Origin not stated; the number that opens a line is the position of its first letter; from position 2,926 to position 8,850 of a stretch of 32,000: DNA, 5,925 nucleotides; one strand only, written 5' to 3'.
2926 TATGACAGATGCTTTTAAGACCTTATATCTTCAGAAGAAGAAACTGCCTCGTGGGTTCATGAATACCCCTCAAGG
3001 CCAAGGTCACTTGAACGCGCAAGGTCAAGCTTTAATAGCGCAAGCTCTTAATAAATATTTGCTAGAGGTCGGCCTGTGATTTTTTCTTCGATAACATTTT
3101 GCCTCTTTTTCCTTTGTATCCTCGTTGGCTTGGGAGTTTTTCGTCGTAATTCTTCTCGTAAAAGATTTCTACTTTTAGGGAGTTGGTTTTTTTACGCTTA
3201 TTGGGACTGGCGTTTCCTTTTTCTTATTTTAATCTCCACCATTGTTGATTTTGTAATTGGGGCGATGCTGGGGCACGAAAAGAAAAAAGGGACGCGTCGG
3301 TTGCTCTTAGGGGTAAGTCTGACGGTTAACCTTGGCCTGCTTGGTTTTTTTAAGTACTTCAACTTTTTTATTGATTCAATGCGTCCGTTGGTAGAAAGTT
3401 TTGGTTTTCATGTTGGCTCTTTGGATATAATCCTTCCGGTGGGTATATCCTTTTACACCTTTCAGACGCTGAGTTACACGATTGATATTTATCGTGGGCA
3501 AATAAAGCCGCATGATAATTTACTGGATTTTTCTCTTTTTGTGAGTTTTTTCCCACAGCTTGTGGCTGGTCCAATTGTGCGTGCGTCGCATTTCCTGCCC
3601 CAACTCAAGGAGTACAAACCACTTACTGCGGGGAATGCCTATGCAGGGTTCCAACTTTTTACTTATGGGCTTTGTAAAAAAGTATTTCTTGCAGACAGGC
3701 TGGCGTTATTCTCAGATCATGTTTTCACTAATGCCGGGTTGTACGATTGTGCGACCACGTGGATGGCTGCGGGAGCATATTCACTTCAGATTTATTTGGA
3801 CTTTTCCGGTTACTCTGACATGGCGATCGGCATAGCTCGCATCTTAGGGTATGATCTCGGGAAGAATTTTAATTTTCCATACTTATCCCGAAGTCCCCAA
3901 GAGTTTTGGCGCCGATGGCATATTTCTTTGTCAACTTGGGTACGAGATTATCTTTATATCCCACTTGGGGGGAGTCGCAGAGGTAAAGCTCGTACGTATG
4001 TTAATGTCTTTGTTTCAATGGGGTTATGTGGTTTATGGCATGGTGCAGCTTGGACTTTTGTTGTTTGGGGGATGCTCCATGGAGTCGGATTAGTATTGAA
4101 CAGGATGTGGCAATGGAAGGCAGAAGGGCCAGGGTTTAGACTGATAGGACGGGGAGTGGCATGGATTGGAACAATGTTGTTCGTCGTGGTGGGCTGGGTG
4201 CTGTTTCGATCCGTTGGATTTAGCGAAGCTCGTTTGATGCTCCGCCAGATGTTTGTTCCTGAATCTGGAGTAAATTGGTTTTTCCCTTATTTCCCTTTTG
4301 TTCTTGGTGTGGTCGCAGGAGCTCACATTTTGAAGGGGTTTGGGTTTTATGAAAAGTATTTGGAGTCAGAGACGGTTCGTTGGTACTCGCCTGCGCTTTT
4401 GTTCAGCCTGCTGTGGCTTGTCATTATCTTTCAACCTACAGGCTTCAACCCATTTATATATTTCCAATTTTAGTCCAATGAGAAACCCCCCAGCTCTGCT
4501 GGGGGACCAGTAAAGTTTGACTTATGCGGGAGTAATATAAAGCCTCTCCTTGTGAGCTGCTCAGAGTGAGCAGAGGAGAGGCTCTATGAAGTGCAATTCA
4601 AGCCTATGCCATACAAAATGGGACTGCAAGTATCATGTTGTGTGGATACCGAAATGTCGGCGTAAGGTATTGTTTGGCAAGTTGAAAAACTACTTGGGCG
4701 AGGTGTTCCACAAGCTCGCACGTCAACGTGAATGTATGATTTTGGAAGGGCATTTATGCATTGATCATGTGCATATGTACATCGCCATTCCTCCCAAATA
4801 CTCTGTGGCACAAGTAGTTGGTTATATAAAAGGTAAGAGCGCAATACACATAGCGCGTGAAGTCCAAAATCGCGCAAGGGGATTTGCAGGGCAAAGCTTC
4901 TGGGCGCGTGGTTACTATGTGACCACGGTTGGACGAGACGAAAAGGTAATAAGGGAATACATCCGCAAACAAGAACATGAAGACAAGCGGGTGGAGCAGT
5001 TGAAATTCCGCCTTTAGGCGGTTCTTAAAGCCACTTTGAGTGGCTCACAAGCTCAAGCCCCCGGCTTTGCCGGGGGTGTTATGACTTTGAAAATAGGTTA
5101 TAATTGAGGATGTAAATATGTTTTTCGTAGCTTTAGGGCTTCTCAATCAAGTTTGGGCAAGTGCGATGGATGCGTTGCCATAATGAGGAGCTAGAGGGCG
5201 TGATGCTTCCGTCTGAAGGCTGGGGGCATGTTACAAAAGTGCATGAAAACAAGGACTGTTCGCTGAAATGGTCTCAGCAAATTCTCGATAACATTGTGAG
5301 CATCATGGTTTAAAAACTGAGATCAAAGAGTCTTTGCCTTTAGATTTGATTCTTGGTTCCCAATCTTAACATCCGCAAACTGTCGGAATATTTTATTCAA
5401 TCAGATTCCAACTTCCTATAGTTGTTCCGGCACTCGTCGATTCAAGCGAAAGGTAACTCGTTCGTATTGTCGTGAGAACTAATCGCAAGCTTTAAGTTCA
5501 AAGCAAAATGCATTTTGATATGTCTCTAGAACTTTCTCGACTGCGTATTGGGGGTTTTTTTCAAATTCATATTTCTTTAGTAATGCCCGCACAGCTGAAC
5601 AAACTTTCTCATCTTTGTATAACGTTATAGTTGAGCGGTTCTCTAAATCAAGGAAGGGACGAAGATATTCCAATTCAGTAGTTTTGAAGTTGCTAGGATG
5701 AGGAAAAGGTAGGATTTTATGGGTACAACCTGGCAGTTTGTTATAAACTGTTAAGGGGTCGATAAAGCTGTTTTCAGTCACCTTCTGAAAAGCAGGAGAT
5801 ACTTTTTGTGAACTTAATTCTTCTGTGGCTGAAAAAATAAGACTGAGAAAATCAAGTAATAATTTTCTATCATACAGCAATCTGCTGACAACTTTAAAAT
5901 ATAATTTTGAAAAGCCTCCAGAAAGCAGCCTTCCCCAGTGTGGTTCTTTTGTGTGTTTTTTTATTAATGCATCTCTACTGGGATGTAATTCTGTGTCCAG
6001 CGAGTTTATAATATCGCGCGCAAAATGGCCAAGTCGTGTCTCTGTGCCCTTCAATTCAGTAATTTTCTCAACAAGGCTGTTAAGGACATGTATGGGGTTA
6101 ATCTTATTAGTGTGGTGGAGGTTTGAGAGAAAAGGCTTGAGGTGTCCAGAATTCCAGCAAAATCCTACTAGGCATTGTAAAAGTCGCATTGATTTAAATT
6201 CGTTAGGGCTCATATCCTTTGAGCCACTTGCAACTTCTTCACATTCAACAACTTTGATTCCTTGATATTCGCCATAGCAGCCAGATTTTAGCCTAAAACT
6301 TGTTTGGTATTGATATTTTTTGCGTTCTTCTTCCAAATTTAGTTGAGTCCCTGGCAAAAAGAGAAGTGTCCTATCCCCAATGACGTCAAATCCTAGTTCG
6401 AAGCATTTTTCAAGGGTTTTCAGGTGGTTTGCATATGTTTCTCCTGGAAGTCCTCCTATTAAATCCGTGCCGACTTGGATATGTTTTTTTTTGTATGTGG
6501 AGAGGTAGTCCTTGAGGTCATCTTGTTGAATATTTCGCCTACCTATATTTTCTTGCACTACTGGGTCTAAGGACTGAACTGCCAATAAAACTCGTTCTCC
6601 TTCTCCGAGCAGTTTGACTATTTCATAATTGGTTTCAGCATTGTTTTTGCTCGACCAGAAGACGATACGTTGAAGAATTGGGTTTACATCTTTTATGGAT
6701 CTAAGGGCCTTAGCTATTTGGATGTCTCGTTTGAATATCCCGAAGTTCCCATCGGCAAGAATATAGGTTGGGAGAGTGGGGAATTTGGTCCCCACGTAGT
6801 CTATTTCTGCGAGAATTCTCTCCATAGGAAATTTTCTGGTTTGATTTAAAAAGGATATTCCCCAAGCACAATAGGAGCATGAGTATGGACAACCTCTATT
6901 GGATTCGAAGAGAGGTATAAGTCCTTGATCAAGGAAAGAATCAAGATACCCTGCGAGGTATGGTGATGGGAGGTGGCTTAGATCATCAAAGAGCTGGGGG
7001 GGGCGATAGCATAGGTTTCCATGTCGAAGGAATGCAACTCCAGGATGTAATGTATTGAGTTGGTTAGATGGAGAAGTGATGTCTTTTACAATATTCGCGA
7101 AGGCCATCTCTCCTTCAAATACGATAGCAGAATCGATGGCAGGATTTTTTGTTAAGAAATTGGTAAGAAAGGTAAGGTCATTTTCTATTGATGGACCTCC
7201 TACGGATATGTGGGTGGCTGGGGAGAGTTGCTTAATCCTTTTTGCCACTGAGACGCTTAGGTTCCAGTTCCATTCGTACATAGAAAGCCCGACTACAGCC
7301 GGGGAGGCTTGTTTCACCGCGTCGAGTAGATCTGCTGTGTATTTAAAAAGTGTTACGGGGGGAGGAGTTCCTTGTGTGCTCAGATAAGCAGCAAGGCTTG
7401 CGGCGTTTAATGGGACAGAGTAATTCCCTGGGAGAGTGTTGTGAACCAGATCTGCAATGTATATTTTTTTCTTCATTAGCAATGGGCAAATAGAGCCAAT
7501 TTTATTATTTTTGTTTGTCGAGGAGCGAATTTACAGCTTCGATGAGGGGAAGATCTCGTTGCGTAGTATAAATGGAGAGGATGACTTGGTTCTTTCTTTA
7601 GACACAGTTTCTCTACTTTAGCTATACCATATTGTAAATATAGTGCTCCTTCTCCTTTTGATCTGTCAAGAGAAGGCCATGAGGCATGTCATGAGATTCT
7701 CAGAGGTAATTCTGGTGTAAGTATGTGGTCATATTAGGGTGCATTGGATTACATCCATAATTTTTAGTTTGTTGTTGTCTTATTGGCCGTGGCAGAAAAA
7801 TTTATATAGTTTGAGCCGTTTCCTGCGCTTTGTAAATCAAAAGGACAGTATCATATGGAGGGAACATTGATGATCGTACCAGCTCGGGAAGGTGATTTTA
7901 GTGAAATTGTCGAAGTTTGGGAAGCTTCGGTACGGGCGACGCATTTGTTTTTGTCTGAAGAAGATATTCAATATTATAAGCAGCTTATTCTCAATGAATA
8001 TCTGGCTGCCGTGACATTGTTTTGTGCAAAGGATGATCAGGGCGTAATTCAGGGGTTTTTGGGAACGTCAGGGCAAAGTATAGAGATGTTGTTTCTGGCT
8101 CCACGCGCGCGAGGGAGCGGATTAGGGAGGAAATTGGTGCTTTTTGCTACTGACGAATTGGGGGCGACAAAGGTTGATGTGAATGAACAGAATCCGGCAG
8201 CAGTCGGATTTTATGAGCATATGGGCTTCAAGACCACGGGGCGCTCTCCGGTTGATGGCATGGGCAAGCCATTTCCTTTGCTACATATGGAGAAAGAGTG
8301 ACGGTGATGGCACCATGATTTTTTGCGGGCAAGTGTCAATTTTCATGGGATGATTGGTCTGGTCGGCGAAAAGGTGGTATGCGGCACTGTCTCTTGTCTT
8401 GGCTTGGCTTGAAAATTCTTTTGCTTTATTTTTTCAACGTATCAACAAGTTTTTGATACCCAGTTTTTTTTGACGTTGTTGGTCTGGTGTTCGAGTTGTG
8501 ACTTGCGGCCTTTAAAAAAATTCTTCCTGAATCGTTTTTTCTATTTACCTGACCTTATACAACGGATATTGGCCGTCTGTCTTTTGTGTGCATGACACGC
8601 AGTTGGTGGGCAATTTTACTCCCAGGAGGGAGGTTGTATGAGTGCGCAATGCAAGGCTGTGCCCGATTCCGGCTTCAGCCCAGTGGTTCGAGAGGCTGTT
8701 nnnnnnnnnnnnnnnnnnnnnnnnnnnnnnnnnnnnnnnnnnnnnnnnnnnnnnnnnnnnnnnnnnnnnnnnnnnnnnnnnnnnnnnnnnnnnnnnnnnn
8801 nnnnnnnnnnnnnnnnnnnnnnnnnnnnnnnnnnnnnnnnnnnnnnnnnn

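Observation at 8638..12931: GNAT-ATP-grasp fusion + SET methyltransferase operon facing a GNAT-nitrilase fusion: candidate undescribed N-acetyl-peptide or protein-modification module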

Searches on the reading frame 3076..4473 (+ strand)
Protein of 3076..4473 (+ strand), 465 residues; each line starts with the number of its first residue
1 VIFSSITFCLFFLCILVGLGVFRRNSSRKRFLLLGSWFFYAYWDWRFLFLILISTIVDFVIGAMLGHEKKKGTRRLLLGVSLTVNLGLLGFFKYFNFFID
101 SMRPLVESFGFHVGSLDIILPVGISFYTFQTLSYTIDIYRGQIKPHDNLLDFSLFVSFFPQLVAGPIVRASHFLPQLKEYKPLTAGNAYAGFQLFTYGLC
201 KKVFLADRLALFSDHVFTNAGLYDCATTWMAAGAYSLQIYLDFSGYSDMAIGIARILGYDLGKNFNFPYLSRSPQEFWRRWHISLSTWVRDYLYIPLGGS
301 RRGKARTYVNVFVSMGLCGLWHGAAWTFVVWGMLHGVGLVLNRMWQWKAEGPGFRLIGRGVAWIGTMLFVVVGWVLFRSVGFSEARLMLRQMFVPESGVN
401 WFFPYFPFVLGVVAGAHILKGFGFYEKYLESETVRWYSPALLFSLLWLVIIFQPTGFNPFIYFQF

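Call 54: search_protein_families(library=pfam, proteins=[window:3076-4473:+], max_evalue=0.001)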
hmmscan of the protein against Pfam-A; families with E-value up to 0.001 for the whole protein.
window:3076-4473:+ (465 aa): 1 family
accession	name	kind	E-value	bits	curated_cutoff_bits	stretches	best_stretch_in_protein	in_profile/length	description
PF03062.24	MBOAT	-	4.1e-29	102.4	27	1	148-345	80-297/337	MBOAT, membrane-bound O-acyltransferase family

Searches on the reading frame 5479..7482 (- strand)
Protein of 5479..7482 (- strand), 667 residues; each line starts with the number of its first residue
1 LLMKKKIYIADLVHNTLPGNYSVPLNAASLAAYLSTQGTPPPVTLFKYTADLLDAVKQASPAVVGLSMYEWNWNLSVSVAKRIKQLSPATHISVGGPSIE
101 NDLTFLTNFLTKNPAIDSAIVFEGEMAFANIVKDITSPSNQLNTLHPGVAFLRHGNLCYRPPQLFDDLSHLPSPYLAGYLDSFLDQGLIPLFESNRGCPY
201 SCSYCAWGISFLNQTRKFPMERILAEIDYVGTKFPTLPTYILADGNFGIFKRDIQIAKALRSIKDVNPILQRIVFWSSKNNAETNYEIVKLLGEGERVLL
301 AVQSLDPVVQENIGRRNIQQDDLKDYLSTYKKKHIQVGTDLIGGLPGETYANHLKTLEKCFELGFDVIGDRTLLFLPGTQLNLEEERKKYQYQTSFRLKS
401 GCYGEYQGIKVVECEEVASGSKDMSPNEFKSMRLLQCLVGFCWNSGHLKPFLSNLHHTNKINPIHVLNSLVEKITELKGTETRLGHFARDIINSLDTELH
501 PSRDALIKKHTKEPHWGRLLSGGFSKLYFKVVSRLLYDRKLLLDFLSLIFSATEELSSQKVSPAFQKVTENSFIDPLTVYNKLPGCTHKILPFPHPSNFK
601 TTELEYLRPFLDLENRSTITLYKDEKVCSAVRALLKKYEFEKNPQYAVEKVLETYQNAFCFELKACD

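Call 3: search_protein_families(library=pfam, proteins=[window:5479-7482:-], max_evalue=0.01)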
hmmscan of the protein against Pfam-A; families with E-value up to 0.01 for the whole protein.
window:5479-7482:- (667 aa): 2 families
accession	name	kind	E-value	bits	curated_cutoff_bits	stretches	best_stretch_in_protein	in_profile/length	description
PF04055.27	Radical_SAM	-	4.3e-14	53.5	29.5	1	195-359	4-165/166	Radical SAM superfamily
PF02310.24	B12-binding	-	4.9e-09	36.5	32.1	1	20-131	10-120/121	B12 binding domain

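Call 4: search_protein_families(library=ncbifam, proteins=[window:5479-7482:-], max_evalue=0.01)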
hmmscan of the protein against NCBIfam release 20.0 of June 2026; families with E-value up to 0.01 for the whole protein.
window:5479-7482:- (667 aa): 25 families
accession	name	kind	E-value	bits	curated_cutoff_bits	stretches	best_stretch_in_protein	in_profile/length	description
NF033712.0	B12_rSAM_KedN5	subfamily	9e-45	153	700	1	56-390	58-394/624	KedN5 family methylcobalamin-dependent radical SAM C-methyltransferase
TIGR03471.1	HpnJ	equivalog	2.2e-16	59.8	577.6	1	73-381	81-383/472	hopanoid biosynthesis associated radical SAM protein HpnJ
TIGR04013.1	B12_SAM_MJ_1487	hypoth_equivalog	1.3e-12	47.3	251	1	51-388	33-360/382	TIGR04013 family B12-binding domain/radical SAM domain-containing protein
TIGR03975.1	rSAM_ocin_1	subfamily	2e-11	43.1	281.85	1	47-235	115-310/606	RiPP maturation radical SAM C-methyltransferase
TIGR04479.1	bcpD_PhpK_rSAM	subfamily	2.5e-11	42.6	600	1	27-356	75-402/504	PhpK family radical SAM P-methyltransferase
NF050148.1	rSAM_ApyD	equivalog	9.4e-11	40.8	750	1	54-236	68-246/645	RiPP biosynthesis radical SAM protein ApyD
NF033070.1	rSAM_AprD4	equivalog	2.7e-10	39.8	500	1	188-365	195-368/456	AprD4 family radical SAM diol-dehydratase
TIGR01579.1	MiaB-like-C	equivalog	7.2e-09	35.4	357.05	1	196-366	147-321/416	tRNA (N(6)-L-threonylcarbamoyladenosine(37)-C(2))-methylthiotransferase MtaB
TIGR04014.1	B12_SAM_MJ_0865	equivalog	2e-08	33.4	360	1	64-227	42-198/434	methyl-coenzyme M reductase glutamine C-methyltransferase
TIGR00089.1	TIGR00089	subfamily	2.4e-08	33.2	251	1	196-368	147-323/429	MiaB/RimO family radical SAM methylthiotransferase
TIGR04367.1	HpnR_B12_rSAM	equivalog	1.2e-07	30.6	650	1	49-230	49-227/490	hopanoid C-3 methylase HpnR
TIGR02026.1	BchE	equivalog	1.4e-07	30.7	481.35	1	74-252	77-255/497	magnesium-protoporphyrin IX monomethyl ester anaerobic oxidative cyclase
TIGR04072.2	rSAM_ladder_B12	equivalog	1.1e-06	27.6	360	1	71-234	81-225/443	lipid biosynthesis B12-binding/radical SAM protein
TIGR03994.1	rSAM_HemZ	equivalog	1.5e-06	27.6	321.4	1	198-391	94-292/401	coproporphyrinogen dehydrogenase HemZ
TIGR04107.1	rSAM_HutW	equivalog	2.5e-06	26.6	400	1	296-405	153-262/419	heme anaerobic degradation radical SAM methyltransferase ChuW/HutW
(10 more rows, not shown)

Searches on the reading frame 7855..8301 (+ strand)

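Call 3: search_protein_families(library=pfam, proteins=[window:7855-8301:+], max_evalue=0.01)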
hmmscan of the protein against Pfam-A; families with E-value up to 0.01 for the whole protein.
window:7855-8301:+ (148 aa): 4 families
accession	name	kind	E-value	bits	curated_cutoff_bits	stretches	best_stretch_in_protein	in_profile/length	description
PF13673.13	Acetyltransf_10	-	1e-12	48.6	23.6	1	52-131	30-113/128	Acetyltransferase (GNAT) domain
PF13508.13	Acetyltransf_7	-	2.8e-11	44.1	27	1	54-126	4-83/84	Acetyltransferase (GNAT) domain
PF00583.31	Acetyltransf_1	-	3.5e-09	37.4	20.7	1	47-125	25-116/116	Acetyltransferase (GNAT) family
PF08445.16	FR47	-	0.00021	21.6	22.1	1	58-127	6-79/86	FR47-like protein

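Call 4: search_protein_families(library=ncbifam, proteins=[window:7855-8301:+], max_evalue=0.01)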
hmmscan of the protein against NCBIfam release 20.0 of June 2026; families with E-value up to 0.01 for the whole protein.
window:7855-8301:+ (148 aa): 7 families
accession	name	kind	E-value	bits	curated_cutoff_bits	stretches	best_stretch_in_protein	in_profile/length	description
NF007807.0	PRK10514.1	equivalog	2.8e-37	127.9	134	1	7-146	5-143/147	acetyltransferase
NF007853.0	PRK10562.1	equivalog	8.2e-13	48.8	125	1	6-130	1-125/146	N-acetyltransferase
NF002959.0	PRK03624.1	equivalog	1.9e-07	30.9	124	1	4-128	6-132/147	GNAT family acetyltransferase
TIGR01575.1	rimI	equivalog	0.0023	18.1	86.4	1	74-129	56-116/132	ribosomal protein S18-alanine N-acetyltransferase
TIGR03448.1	mycothiol_MshD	equivalog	0.0023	17.3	163.1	1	78-128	233-288/294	mycothiol synthase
NF007338.0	PRK09831.1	equivalog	0.0038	17.4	146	1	65-147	67-146/150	GNAT family N-acetyltransferase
NF053587.1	SpmdActasePaiA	equivalog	0.0091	15.8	250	0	69-130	86-152/172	spermidine/spermine N(1)-acetyltransferase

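Call 71: search_protein_families(library=padloc, proteins=[window:7855-8301:+], max_evalue=0.001)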
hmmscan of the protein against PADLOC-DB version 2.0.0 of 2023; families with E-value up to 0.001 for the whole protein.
window:7855-8301:+ (148 aa): 0 families

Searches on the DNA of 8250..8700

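Call 62: search_rna_families(source=window, start=8250, end=8700, threshold=evalue, max_evalue=1)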
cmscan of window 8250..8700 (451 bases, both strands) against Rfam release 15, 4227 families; matches with E-value up to 1: 0.
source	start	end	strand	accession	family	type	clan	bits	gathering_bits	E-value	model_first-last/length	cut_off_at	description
